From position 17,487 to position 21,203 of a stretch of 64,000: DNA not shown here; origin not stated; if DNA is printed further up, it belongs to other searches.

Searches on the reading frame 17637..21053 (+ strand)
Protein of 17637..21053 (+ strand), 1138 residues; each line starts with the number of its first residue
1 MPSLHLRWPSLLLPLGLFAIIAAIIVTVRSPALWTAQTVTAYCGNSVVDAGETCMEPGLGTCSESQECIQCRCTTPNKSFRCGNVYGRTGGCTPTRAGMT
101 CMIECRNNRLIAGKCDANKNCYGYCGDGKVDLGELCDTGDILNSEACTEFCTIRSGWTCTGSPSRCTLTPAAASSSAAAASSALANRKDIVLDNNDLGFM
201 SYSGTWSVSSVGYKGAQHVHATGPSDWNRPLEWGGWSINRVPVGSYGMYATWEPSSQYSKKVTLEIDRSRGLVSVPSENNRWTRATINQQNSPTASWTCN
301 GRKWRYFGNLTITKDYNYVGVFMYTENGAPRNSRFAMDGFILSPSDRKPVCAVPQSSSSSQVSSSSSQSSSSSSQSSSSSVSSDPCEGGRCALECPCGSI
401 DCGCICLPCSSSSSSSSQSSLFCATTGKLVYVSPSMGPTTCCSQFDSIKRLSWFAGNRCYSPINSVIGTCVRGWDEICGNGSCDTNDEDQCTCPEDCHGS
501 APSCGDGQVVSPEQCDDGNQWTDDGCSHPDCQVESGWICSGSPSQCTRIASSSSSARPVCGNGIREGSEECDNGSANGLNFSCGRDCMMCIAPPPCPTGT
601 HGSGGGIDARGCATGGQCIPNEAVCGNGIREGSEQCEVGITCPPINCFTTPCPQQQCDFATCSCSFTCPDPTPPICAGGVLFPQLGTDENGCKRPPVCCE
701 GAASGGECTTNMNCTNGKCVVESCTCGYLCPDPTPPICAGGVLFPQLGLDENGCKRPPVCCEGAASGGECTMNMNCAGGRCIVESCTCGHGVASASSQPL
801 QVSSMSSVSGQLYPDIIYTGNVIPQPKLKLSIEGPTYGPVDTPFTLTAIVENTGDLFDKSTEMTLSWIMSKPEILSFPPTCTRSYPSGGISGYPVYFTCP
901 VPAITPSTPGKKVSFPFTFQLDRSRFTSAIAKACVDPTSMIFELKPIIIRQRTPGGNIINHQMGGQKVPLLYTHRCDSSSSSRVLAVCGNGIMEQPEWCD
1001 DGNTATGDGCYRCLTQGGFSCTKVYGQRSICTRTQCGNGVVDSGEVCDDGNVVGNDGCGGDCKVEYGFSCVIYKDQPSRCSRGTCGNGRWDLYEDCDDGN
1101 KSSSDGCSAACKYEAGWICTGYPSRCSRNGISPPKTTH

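Call 109: search_protein_families(library=pfam, proteins=[window:17637-21053:+], max_evalue=0.00001)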
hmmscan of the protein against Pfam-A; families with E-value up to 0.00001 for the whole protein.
window:17637-21053:+ (1138 aa): 1 family
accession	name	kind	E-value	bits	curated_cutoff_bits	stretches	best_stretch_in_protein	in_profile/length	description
PF13948.11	DUF4215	-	3.5e-15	56.5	27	0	488-532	5-47/47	Domain of unknown function (DUF4215)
